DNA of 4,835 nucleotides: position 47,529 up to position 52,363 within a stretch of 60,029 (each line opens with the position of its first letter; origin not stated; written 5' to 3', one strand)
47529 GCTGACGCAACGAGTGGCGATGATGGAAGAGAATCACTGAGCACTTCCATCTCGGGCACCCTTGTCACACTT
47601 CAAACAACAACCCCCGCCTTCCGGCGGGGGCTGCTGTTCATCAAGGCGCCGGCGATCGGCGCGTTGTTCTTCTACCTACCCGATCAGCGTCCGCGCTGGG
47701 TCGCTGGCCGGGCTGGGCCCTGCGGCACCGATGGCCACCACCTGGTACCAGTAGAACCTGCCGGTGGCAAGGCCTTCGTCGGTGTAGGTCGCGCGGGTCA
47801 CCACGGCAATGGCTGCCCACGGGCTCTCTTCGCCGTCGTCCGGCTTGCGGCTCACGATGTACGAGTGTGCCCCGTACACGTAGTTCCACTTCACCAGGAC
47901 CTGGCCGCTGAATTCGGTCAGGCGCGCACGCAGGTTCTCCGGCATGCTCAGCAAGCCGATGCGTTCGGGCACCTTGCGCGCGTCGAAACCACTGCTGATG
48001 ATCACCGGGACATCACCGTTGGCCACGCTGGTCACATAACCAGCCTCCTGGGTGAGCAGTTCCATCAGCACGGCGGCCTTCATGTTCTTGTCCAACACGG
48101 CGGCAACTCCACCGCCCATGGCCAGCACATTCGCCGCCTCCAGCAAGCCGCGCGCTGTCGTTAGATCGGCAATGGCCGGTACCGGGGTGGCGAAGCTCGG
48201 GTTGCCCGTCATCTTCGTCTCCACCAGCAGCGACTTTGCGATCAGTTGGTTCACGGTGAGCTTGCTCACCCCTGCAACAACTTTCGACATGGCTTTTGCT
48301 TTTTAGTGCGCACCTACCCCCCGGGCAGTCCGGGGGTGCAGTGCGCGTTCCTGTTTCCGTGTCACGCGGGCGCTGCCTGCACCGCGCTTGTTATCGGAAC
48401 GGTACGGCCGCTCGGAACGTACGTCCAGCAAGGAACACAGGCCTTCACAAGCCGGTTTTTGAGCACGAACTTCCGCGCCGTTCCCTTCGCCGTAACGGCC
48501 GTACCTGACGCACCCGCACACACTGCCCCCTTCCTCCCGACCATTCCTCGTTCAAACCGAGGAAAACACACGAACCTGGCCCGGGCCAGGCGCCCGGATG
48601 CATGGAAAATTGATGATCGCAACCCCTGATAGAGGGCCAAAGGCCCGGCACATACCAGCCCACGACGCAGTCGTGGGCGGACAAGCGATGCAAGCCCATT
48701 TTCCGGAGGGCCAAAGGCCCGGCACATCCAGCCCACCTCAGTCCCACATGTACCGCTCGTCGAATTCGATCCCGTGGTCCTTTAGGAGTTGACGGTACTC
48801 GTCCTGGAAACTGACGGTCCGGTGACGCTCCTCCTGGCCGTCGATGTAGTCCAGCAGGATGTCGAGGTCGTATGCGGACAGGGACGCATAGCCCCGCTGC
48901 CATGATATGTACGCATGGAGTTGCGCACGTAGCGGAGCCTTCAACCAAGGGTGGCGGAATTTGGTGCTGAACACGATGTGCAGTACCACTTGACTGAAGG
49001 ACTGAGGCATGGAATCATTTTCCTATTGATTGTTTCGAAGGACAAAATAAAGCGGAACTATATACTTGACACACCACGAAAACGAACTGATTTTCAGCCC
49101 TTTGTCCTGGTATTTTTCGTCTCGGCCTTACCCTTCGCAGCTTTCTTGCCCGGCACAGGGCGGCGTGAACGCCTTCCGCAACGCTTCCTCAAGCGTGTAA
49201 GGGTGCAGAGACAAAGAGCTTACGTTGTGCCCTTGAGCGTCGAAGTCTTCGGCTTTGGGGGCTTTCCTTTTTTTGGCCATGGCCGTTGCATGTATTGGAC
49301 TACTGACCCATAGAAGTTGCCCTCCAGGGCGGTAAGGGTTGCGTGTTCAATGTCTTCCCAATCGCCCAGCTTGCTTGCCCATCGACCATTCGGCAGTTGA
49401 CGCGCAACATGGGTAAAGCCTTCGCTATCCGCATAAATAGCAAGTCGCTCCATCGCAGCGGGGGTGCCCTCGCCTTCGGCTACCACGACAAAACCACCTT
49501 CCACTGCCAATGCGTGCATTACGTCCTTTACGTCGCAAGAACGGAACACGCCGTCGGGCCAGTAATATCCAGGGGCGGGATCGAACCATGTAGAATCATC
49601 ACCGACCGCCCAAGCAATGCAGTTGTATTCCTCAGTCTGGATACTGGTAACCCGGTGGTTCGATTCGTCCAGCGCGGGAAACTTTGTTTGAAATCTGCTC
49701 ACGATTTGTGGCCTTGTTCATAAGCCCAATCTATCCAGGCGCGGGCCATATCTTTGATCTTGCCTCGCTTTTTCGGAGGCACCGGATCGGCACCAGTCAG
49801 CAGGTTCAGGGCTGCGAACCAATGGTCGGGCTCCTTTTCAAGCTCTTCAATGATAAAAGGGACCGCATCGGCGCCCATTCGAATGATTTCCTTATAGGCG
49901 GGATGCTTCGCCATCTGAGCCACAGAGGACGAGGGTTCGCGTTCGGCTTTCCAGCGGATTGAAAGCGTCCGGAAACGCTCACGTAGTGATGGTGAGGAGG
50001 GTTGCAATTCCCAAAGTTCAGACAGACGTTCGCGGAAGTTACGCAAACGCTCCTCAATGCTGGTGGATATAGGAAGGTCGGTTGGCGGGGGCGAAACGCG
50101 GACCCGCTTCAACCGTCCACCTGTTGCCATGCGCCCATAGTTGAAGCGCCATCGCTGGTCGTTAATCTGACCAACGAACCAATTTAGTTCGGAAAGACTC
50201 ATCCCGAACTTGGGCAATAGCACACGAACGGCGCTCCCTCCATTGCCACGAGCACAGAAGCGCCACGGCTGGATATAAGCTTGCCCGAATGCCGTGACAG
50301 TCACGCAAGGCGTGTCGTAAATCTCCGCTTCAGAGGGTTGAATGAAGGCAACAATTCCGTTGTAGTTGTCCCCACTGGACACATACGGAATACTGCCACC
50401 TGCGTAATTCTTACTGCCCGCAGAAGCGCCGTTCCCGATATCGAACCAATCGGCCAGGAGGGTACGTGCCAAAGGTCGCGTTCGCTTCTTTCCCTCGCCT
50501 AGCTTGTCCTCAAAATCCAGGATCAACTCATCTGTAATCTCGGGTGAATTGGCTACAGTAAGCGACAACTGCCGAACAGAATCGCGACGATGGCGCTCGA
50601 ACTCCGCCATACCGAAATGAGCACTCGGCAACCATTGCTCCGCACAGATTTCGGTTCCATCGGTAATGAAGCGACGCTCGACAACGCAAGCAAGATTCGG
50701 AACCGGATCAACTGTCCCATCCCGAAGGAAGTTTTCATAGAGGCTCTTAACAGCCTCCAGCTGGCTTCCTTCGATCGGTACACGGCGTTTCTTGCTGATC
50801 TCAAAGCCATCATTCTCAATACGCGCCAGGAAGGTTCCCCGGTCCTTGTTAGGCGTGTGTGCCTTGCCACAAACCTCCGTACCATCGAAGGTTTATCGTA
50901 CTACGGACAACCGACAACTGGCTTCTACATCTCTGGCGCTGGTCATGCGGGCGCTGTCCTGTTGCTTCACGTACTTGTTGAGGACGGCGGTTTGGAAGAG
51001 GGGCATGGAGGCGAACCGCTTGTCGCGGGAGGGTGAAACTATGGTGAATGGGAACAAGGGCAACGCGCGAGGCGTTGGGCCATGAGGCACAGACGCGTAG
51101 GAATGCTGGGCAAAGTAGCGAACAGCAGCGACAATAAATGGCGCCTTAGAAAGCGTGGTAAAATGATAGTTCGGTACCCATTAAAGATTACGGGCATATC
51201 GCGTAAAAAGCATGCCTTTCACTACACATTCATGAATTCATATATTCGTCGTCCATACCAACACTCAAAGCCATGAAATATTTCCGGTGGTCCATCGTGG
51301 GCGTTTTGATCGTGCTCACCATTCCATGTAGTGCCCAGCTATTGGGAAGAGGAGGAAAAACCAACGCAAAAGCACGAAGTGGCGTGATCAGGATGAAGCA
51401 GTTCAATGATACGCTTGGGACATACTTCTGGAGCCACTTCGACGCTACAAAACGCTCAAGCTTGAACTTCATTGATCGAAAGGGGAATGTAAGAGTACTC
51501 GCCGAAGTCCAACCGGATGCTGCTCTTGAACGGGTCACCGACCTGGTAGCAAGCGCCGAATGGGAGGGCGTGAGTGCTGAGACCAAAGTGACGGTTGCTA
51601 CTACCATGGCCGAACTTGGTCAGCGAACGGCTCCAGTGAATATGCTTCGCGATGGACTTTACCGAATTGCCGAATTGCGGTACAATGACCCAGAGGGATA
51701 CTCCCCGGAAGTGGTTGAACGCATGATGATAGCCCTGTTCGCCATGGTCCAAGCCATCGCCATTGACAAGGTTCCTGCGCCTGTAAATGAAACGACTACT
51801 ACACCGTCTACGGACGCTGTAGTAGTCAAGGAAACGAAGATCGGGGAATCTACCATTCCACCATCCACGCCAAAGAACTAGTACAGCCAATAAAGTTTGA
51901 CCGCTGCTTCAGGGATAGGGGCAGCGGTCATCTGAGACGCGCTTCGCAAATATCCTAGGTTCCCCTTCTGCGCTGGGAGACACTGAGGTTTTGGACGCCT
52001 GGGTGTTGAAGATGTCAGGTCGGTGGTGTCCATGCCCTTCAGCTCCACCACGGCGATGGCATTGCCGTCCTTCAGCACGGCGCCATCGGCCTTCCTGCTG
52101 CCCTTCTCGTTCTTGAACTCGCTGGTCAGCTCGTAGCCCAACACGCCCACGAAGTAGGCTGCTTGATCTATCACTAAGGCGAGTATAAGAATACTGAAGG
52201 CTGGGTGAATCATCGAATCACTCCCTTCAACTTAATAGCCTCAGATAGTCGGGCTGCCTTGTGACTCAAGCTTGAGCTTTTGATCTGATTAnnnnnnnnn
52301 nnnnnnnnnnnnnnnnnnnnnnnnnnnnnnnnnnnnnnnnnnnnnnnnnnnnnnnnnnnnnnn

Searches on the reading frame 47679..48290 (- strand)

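Call 9: search_protein_families(library=pfam, proteins=[window:47679-48290:-], max_evalue=0.01)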
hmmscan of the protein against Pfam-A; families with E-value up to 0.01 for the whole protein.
window:47679-48290:- (204 aa): 1 family
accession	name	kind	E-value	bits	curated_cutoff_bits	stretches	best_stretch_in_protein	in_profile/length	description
PF00041.27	fn3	-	0.0048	17.5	25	1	117-199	3-81/84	Fibronectin type III domain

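Call 10: search_protein_families(library=padloc, proteins=[window:47679-48290:-], max_evalue=0.01)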
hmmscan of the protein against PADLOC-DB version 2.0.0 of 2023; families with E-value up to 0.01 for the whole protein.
window:47679-48290:- (204 aa): 0 families

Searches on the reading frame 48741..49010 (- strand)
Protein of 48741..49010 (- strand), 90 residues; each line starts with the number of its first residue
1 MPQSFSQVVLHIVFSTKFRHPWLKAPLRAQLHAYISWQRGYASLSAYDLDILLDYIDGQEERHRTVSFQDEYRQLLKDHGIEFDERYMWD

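Call 9: search_protein_families(library=pfam, proteins=[window:48741-49010:-], max_evalue=0.01)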
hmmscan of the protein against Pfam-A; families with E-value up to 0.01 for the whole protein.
window:48741-49010:- (90 aa): 1 family
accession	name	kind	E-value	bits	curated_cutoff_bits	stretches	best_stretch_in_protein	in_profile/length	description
PF01797.21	Y1_Tnp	-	0.0082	16.7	23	0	5-35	2-32/121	Transposase IS200 like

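Call 10: search_protein_families(library=padloc, proteins=[window:48741-49010:-], max_evalue=0.01)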
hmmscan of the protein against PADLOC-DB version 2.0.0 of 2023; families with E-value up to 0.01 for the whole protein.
window:48741-49010:- (90 aa): 0 families

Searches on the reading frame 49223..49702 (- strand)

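Call 9: search_protein_families(library=pfam, proteins=[window:49223-49702:-], max_evalue=0.01)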
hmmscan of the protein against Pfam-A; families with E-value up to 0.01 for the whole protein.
window:49223-49702:- (160 aa): 1 family
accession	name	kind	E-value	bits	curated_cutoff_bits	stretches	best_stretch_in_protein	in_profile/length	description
PF24738.1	DUF7689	-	3.5e-35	121.7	22.6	1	17-139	1-118/118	Domain of unknown function (DUF7689)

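Call 10: search_protein_families(library=padloc, proteins=[window:49223-49702:-], max_evalue=0.01)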
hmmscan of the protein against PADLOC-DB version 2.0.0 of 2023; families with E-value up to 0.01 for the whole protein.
window:49223-49702:- (160 aa): 0 families

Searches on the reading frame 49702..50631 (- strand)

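Call 9: search_protein_families(library=pfam, proteins=[window:49702-50631:-], max_evalue=0.01)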
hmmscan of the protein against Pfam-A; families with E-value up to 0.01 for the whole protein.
window:49702-50631:- (310 aa): 0 families

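Call 10: search_protein_families(library=padloc, proteins=[window:49702-50631:-], max_evalue=0.01)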
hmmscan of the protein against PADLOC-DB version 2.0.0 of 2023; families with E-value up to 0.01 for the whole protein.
window:49702-50631:- (310 aa): 0 families

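Call 16: search_protein_families(library=phrogs, proteins=[window:49702-50631:-], max_evalue=1)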
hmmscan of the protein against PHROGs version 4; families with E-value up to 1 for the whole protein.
window:49702-50631:- (310 aa): 1 family
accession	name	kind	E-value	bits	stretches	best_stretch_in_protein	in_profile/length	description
phrog_12160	-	unknown function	0.011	15.8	1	74-114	203-243/361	-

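Call 85: search_protein_families(library=padloc, proteins=[window:49702-50631:-], max_evalue=1)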
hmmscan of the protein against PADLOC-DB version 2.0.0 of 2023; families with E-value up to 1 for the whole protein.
window:49702-50631:- (310 aa): 1 family
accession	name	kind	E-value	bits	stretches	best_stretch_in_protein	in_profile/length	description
PDLC03591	Specificity_II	-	0.031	11.3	1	58-179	11-133/341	Type II specificity subunit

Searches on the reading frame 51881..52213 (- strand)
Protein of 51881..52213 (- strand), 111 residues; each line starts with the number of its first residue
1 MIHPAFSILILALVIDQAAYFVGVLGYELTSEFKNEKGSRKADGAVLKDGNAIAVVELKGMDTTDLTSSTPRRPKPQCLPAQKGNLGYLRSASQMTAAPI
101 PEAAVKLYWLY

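Call 9: search_protein_families(library=pfam, proteins=[window:51881-52213:-], max_evalue=0.01)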
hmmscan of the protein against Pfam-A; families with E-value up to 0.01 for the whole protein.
window:51881-52213:- (111 aa): 0 families

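Call 10: search_protein_families(library=padloc, proteins=[window:51881-52213:-], max_evalue=0.01)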
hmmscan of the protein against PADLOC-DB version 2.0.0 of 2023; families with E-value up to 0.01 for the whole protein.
window:51881-52213:- (111 aa): 1 family
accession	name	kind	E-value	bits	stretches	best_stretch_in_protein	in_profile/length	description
PDLC03609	REase_MTase_IIG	-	6.4e-11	38.8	1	26-68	71-113/1066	Type IIG restriction enzyme-methyltransferase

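Call 85: search_protein_families(library=padloc, proteins=[window:51881-52213:-], max_evalue=1)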
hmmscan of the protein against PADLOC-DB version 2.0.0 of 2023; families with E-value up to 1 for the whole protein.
window:51881-52213:- (111 aa): 2 families
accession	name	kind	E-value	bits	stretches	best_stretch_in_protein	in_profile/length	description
PDLC03609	REase_MTase_IIG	-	6.4e-11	38.8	1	26-68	71-113/1066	Type IIG restriction enzyme-methyltransferase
PDLC00381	SduA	-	0.026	11.8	1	34-68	211-245/342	DUF4263 domain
